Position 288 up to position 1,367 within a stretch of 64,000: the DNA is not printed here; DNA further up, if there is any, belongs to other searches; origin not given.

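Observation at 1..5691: BCR/HAD-like module with two distinct tandem activase ATPases plus ferredoxin, Fe-S protein and SDR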

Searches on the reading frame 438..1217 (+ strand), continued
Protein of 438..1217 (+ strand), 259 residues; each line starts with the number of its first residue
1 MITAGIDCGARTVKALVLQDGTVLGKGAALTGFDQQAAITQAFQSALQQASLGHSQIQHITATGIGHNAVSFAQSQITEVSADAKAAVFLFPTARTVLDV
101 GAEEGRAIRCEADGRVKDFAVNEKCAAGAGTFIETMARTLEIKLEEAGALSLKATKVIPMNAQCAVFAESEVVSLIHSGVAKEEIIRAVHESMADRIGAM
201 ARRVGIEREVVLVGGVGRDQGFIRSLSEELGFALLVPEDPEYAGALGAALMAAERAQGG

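Call 37: search_protein_families(library=pfam, proteins=[L047:14997-17543:+, L018:13485-16079:+, L047:13138-13419:+, L047:13814-14263:+, L047:14297-14935:+, L005:13249-13515:+, L005:13515-14657:+, L005:14654-15484:+, L005:7104-7793:+, L005:9242-9997:+], max_evalue=0.001)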
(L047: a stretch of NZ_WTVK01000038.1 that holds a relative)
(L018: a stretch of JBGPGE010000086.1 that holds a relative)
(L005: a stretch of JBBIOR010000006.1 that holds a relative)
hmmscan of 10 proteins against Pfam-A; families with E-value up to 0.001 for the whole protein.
L047:14997-17543:+ (849 aa): 21 families
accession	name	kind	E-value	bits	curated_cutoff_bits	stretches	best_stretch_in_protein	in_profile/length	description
PF07992.20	Pyr_redox_2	-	3.5e-28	99.3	26.1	1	368-663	2-291/291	Pyridine nucleotide-disulphide oxidoreductase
PF13510.11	Fer2_4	-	5.1e-19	68.6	22.8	1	25-108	2-81/82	2Fe-2S iron-sulfur cluster binding domain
PF14691.11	Fer4_20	-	9.3e-16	58.1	25.8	1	277-351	31-108/113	Dihydroprymidine dehydrogenase domain II, 4Fe-4S cluster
PF00070.33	Pyr_redox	-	4.6e-10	40.3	22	0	368-442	1-66/82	Pyridine nucleotide-disulphide oxidoreductase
PF13738.12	Pyr_redox_3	-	9e-10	38.7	30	1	498-536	163-202/305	Pyridine nucleotide-disulphide oxidoreductase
PF13450.12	NAD_binding_8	-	1.2e-09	38.8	21.9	1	371-406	1-36/68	NAD(P)-binding Rossmann-like domain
PF12838.12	Fer4_7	-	1.1e-08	35.8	27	1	200-260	2-52/52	4Fe-4S dicluster domain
PF01266.30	DAO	-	1.4e-08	35.1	27.9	1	369-403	2-37/353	FAD dependent oxidoreductase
PF13241.12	NAD_binding_7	-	1.2e-07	32.7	22.1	1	498-610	6-70/104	Putative NAD(P)-binding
PF01262.27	AlaDh_PNT_C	-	1.4e-06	28.3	23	1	482-609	9-100/214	Alanine dehydrogenase/PNT, C-terminal domain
PF02826.25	2-Hacid_dh_C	-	3.5e-06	27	25.1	0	340-401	8-71/178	D-isomer specific 2-hydroxyacid dehydrogenase, NAD binding domain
PF00037.32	Fer4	-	1.6e-05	25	21.1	1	241-261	3-23/24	4Fe-4S binding domain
PF01946.23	Thi4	-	3.7e-05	23.5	26.2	1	370-408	21-60/235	Thi4 family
PF14697.11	Fer4_21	-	0.00011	22.7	35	1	198-259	6-55/59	4Fe-4S dicluster domain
PF02737.24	3HCDH_N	-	0.00016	22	22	0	368-402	1-35/180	3-hydroxyacyl-CoA dehydrogenase, NAD binding domain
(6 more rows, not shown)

L018:13485-16079:+ (865 aa): 21 families
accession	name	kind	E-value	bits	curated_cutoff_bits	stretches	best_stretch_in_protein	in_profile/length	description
PF07992.20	Pyr_redox_2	-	1e-25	91.2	26.1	2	356-539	1-191/291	Pyridine nucleotide-disulphide oxidoreductase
PF14691.11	Fer4_20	-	7.2e-19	68.1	25.8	1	267-342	31-109/113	Dihydroprymidine dehydrogenase domain II, 4Fe-4S cluster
PF01266.30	DAO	-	1.3e-11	45.1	27.9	1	357-392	1-37/353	FAD dependent oxidoreductase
PF13510.11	Fer2_4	-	1.6e-11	44.5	22.8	1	2-98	2-80/82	2Fe-2S iron-sulfur cluster binding domain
PF00070.33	Pyr_redox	-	3.7e-11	43.8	22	1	490-539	1-48/82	Pyridine nucleotide-disulphide oxidoreductase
PF13450.12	NAD_binding_8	-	5.6e-10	39.8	21.9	1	360-393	1-34/68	NAD(P)-binding Rossmann-like domain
PF22117.2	Fer4_Nqo3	-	3.1e-09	37.3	27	1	182-248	2-66/67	NADH-quinone oxidoreductase subunit 3, ferredoxin-like domain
PF13738.12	Pyr_redox_3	-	1.6e-08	34.6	30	0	486-513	162-189/305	Pyridine nucleotide-disulphide oxidoreductase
PF12838.12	Fer4_7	-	4e-07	30.8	27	1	191-247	2-52/52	4Fe-4S dicluster domain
PF14697.11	Fer4_21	-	1.2e-06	29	35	1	189-246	6-55/59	4Fe-4S dicluster domain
PF01593.30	Amino_oxidase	-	1.6e-06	28.1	19.8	1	366-392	2-28/443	Flavin containing amine oxidoreductase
PF01262.27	AlaDh_PNT_C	-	1.9e-06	27.9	23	0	478-524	18-61/214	Alanine dehydrogenase/PNT, C-terminal domain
PF01946.23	Thi4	-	3.4e-06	26.9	26.2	1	356-396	18-59/235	Thi4 family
PF00037.32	Fer4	-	9.2e-06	25.7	21.1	1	230-248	5-23/24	4Fe-4S binding domain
PF10588.14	NADH-G_4Fe-4S_3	-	1.1e-05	25.3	27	0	106-130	1-25/40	NADH-ubiquinone oxidoreductase-G iron-sulfur binding region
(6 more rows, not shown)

L047:13138-13419:+ (94 aa): 5 families
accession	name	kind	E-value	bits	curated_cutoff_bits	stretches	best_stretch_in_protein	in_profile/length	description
PF12797.12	Fer4_2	-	7.8e-05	22.8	24.5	1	15-37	2-21/22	4Fe-4S binding domain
PF13237.11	Fer4_10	-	0.0001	22.6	25.5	1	16-85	2-52/53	4Fe-4S dicluster domain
PF12837.12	Fer4_6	-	0.00013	22.2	25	1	16-38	2-21/24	4Fe-4S binding domain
PF12838.12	Fer4_7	-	0.00025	21.9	27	0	22-89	1-52/52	4Fe-4S dicluster domain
PF13187.11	Fer4_9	-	0.00038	20.8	27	0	12-39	22-50/52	4Fe-4S dicluster domain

L047:13814-14263:+ (150 aa): 5 families
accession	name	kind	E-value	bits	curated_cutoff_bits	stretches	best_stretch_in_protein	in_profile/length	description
PF00583.31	Acetyltransf_1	-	3.3e-12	47.1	20.7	1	42-132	28-111/116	Acetyltransferase (GNAT) family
PF13508.13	Acetyltransf_7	-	2e-08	34.9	27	1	52-134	5-79/84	Acetyltransferase (GNAT) domain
PF13527.13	Acetyltransf_9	-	3.7e-06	27.4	25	1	9-115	3-107/127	Acetyltransferase (GNAT) domain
PF13673.13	Acetyltransf_10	-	0.00011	22.6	23.6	1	52-135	33-105/128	Acetyltransferase (GNAT) domain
PF14542.12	Acetyltransf_CG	-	0.00051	20.6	30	1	78-115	22-59/80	GCN5-related N-acetyl-transferase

L047:14297-14935:+ (213 aa): 2 families
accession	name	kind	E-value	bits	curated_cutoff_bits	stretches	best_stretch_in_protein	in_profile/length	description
PF13263.12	PHP_C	-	2.6e-16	59.3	21.3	1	145-198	3-56/56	PHP-associated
PF02811.25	PHP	-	1.2e-09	39.1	26.4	1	4-68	1-66/164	PHP domain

L005:13249-13515:+ (89 aa): 13 families
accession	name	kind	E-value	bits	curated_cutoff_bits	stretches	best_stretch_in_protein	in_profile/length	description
PF00037.32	Fer4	-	7.2e-11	41.9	21.1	2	44-64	3-23/24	4Fe-4S binding domain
PF12838.12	Fer4_7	-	6e-10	39.9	27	1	18-60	2-49/52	4Fe-4S dicluster domain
PF14697.11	Fer4_21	-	1.1e-09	38.7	35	2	13-60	3-52/59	4Fe-4S dicluster domain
PF13237.11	Fer4_10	-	3.3e-09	37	25.5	1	14-60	5-53/53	4Fe-4S dicluster domain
PF13187.11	Fer4_9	-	5.2e-09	36.4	27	1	18-62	2-50/52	4Fe-4S dicluster domain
PF12837.12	Fer4_6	-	5.9e-07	29.6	25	1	13-32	4-23/24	4Fe-4S binding domain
PF13484.11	Fer4_16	-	1.4e-06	29.4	30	0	18-40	2-23/66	4Fe-4S double cluster binding domain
PF12797.12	Fer4_2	-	1.9e-06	27.9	24.5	1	12-30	4-22/22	4Fe-4S binding domain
PF13534.11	Fer4_17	-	4.1e-06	27.7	22.2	0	43-61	40-58/61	4Fe-4S dicluster domain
PF12798.12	Fer4_3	-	0.00014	22.9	27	0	18-32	1-15/15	4Fe-4S binding domain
PF12800.12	Fer4_4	-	0.00017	22.1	24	0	18-31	4-17/17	4Fe-4S binding domain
PF13183.11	Fer4_8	-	0.00038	21.4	27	0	46-63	2-19/68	4Fe-4S dicluster domain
PF17179.9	Fer4_22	-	0.00043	21.5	27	0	12-32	75-95/95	4Fe-4S dicluster domain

L005:13515-14657:+ (381 aa): 3 families
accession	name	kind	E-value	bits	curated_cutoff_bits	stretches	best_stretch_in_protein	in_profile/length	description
PF01855.24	POR_N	-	3.8e-70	236.7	27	1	16-235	2-220/231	Pyruvate flavodoxin/ferredoxin oxidoreductase, thiamine diP-bdg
PF17147.9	PFOR_II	-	1e-18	68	27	1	267-361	1-102/102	Pyruvate:ferredoxin oxidoreductase core domain II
PF02780.25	Transketolase_C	-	5.4e-05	23.5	25.9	1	267-324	10-67/124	Transketolase, C-terminal domain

L005:14654-15484:+ (277 aa): 1 family
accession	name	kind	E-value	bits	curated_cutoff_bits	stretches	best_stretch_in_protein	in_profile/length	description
PF02775.26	TPP_enzyme_C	-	2.6e-34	118.6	21.9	1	62-199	22-151/151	Thiamine pyrophosphate enzyme, C-terminal TPP binding domain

L005:7104-7793:+ (230 aa): 1 family
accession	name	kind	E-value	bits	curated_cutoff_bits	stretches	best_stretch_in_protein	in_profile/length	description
PF02887.21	PK_C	-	4.3e-06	27.2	28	1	26-100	3-47/114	Pyruvate kinase, alpha/beta domain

L005:9242-9997:+ (252 aa): 0 families

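Call 48: list_cluster_members(proteins=[window:438-1214:+, window:1222-2118:+, window:3767-4855:+, window:4924-5688:+, window:13089-13643:+, window:20635-22023:+])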
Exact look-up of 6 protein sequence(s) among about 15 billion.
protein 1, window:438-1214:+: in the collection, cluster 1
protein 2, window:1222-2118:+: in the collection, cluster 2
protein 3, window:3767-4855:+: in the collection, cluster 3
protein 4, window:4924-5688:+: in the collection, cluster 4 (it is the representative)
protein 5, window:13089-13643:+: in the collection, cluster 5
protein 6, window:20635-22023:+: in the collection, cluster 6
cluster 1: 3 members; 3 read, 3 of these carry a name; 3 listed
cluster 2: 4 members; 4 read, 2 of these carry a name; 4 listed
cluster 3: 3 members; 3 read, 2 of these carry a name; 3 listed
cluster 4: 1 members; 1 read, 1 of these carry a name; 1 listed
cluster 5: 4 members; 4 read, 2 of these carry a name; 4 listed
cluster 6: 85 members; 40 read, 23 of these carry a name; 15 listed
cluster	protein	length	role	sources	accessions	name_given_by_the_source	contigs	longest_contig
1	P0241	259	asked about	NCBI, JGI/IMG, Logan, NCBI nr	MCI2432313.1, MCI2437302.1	acyl-CoA dehydratase activase [Candidatus Acetothermia bacterium] | benzoyl-CoA reductase subunit D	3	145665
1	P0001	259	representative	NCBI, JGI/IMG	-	benzoyl-CoA reductase subunit D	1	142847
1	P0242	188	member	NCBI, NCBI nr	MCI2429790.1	acyl-CoA dehydratase activase, partial [Candidatus Acetothermia bacterium] | acyl-CoA dehydratase activase [Candidatus Acetothermia bacterium]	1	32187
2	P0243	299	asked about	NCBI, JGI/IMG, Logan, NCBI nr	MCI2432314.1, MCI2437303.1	benzoyl-CoA reductase, bzd-type, subunit Q [Candidatus Acetothermia bacterium] | bzd-type benzoyl-CoA reductase Q subunit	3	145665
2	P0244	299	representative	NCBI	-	-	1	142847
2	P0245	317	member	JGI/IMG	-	bzd-type benzoyl-CoA reductase Q subunit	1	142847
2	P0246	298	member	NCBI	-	-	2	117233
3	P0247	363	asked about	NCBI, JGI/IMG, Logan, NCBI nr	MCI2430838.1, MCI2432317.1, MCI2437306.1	2Fe-2S iron-sulfur cluster-binding protein [Candidatus Acetothermia bacterium] | predicted molibdopterin-dependent oxidoreductase YjgC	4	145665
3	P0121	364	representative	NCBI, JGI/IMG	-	predicted molibdopterin-dependent oxidoreductase YjgC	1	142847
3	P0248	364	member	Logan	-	-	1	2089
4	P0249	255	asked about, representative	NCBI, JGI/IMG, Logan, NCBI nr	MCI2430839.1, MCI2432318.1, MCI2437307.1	glucose 1-dehydrogenase [Candidatus Acetothermia bacterium] | 2-hydroxycyclohexanecarboxyl-CoA dehydrogenase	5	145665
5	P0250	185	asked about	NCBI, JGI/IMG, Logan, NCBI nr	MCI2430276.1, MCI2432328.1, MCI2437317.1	ribosome recycling factor [Candidatus Acetothermia bacterium] | ribosome recycling factor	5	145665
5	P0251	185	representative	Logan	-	-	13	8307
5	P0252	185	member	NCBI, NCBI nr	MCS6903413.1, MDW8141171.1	MAG: ribosome recycling factor [Candidatus Bipolaricaulota bacterium] | ribosome recycling factor [Candidatus Bipolaricaulota bacterium]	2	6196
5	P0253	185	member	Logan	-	-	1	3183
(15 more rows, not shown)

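Call 59: search_solved_structures(query=L001:5929-6771:+, max_evalue=0.001)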
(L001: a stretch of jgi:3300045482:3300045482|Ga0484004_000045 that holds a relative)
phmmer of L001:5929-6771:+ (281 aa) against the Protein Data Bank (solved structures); distinct sequences matched with E-value up to 0.001: 9.
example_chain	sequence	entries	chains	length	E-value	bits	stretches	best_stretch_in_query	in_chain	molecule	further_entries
3irs_A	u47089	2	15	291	1.7e-22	83.3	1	4-278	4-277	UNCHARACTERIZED PROTEIN BB4693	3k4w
4igm_A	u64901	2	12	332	5.9e-08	35.5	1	53-153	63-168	2-amino-3-carboxymuconate-6-semialdehyde decarboxylase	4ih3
4ign_A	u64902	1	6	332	5.9e-08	35.5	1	53-153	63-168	2-amino-3-carboxymuconate-6-semialdehyde decarboxylase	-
4ofc_A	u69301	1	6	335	6.1e-08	35.5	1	53-153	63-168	2-amino-3-carboxymuconate-6-semialdehyde decarboxylase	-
2wm1_A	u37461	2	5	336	6.2e-08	35.4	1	53-153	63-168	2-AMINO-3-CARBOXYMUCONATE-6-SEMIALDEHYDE DECARBOXYLASE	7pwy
4qs5_A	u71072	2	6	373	7e-08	35.3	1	77-159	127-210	Ligw2 Decarboxylase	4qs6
4inf_A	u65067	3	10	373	2.2e-07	33.6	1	77-159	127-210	METAL-DEPENDENT HYDROLASE | 5-Carboxyvanillate Decarboxylase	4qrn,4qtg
3nur_A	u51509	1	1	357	4.5e-06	29.3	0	84-161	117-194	Amidohydrolase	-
2gwg_A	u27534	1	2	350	0.00027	23.5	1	88-166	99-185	4-oxalomesaconate hydratase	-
